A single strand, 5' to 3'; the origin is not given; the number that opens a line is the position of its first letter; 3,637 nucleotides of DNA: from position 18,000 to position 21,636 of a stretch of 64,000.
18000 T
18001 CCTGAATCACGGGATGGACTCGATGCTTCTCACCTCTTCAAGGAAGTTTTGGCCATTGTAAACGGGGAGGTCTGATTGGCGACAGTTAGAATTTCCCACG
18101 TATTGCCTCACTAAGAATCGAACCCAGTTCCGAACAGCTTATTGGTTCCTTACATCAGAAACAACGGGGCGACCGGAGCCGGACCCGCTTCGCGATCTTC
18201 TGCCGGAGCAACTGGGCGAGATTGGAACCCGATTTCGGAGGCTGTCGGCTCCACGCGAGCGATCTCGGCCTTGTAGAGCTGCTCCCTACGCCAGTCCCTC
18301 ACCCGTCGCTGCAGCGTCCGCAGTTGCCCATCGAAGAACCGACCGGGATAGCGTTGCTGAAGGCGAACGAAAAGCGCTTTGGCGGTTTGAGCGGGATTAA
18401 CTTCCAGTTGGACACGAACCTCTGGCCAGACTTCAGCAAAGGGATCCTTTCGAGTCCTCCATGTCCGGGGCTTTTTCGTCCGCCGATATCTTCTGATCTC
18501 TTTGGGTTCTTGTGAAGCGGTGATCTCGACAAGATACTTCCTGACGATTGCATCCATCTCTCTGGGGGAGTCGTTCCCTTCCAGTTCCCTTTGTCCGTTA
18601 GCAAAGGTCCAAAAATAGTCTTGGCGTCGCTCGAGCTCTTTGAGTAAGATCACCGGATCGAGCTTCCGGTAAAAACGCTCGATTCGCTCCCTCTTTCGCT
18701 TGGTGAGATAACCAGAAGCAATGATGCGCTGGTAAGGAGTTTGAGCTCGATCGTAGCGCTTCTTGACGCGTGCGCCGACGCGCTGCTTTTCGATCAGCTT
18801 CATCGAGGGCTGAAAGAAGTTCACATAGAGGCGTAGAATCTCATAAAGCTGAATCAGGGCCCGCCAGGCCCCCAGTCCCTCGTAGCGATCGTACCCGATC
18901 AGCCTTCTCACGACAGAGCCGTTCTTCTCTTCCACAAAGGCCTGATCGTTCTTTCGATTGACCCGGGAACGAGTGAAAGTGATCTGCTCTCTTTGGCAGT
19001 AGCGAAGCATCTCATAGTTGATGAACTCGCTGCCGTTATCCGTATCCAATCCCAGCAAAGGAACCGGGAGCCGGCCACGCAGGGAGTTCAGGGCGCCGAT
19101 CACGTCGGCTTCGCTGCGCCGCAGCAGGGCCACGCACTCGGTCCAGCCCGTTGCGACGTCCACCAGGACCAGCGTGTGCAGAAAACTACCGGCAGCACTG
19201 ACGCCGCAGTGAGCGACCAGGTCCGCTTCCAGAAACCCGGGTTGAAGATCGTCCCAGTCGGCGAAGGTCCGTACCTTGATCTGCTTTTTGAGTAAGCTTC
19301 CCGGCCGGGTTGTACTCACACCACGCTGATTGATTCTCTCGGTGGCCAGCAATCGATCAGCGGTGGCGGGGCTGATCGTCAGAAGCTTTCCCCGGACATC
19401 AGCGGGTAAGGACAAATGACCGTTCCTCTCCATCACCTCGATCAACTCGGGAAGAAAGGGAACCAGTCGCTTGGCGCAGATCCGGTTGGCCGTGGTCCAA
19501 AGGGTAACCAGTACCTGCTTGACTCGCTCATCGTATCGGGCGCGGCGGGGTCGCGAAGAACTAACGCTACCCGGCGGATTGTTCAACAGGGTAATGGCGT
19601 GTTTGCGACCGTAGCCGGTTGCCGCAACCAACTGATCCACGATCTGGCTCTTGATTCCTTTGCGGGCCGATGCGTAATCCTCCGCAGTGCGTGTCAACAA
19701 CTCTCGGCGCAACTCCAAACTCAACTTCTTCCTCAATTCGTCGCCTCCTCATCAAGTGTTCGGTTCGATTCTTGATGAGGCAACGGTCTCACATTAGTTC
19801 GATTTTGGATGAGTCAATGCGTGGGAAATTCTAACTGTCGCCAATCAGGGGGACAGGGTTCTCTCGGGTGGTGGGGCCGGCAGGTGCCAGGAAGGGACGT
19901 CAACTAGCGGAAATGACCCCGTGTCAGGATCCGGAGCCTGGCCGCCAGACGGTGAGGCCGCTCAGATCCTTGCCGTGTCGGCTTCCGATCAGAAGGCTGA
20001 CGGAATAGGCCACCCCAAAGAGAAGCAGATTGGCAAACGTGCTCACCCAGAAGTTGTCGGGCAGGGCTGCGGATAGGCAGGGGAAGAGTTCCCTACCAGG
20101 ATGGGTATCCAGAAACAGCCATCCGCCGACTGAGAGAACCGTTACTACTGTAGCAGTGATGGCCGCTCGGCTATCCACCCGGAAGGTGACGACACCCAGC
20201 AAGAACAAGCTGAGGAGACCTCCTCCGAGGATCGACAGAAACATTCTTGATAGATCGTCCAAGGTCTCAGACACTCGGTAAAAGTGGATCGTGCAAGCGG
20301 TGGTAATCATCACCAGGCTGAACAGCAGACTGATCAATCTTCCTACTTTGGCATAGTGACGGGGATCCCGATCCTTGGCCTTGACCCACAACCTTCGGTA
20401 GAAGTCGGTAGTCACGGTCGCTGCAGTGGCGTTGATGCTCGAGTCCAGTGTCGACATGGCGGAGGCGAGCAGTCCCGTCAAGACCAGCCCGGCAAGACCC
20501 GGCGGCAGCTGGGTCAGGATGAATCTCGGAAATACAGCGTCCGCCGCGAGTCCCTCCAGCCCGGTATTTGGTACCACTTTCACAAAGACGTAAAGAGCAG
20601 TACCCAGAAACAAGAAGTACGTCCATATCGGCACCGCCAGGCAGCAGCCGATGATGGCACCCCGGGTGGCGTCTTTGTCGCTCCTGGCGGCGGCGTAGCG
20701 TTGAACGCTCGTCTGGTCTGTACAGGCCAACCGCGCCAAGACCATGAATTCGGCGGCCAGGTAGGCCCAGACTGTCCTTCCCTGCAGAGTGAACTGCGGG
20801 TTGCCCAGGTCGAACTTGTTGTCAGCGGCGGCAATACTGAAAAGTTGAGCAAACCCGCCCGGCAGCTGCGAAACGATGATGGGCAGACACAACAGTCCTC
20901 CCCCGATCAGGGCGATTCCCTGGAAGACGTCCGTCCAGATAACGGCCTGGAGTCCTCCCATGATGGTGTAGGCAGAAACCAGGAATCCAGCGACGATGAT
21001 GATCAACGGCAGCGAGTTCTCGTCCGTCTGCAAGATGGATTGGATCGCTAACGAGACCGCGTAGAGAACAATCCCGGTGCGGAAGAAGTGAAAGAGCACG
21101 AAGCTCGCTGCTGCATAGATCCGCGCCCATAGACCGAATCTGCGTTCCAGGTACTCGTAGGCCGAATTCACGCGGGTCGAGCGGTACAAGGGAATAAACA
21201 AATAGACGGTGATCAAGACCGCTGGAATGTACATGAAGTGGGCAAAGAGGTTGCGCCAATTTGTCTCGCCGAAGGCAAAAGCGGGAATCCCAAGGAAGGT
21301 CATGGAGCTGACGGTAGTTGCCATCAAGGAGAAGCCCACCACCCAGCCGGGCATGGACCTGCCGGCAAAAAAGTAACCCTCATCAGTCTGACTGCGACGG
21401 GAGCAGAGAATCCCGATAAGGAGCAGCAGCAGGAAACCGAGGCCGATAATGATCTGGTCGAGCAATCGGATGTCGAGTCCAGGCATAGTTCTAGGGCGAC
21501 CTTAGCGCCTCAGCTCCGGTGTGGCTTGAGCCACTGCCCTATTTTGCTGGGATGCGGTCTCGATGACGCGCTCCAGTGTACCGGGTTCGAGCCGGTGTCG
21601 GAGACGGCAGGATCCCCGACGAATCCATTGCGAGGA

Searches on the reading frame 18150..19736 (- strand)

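Call 7: search_protein_families(library=pfam, proteins=[window:18150-19736:-], max_evalue=0.01)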
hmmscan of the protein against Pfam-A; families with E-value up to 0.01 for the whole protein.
window:18150-19736:- (528 aa): 1 family
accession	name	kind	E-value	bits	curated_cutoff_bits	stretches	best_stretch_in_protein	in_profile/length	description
PF00665.32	rve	-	1.4e-09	38.6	32.6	1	168-261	7-101/102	Integrase core domain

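Call 55: search_protein_families(library=ncbifam, proteins=[window:18150-19736:-], max_evalue=0.001)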
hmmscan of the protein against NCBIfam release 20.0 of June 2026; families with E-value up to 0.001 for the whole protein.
window:18150-19736:- (528 aa): 3 families
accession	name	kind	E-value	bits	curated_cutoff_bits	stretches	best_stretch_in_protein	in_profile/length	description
NF033577.2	transpos_IS481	equivalog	7.6e-09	35.5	224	1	114-290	86-254/284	IS481 family transposase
NF033516.0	transpos_IS3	equivalog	3.6e-08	33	160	1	210-298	258-347/369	IS3 family transposase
NF033546.1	transpos_IS21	equivalog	7.2e-06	25.7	160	1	398-494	25-109/294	IS21 family transposase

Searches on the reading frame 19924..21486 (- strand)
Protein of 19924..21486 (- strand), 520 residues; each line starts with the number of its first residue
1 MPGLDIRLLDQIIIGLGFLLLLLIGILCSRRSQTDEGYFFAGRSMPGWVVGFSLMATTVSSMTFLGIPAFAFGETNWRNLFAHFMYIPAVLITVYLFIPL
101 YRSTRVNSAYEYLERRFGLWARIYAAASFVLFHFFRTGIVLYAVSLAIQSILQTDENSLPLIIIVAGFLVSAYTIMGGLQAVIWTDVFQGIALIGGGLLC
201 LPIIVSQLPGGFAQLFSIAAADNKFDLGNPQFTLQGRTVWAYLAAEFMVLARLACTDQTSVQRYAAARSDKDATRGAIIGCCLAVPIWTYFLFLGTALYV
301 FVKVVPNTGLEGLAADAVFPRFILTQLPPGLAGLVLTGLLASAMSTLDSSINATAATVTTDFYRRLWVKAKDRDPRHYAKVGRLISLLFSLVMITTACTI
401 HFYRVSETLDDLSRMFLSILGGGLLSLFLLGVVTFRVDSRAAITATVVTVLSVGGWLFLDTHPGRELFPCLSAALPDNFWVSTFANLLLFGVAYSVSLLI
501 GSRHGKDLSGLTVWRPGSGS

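Call 7: search_protein_families(library=pfam, proteins=[window:19924-21486:-], max_evalue=0.01)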
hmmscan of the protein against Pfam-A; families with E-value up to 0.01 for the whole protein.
window:19924-21486:- (520 aa): 1 family
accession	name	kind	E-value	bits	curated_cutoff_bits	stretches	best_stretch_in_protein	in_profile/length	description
PF00474.23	SSF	-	8.3e-41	140.6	22.8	1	38-447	1-404/406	Sodium:solute symporter family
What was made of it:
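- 19924..21486 (-): Sodium:solute symporter gene (520 aa). It is the left flank, in the ancestral context. Pfam SSF, E=8e-41 (call 7).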
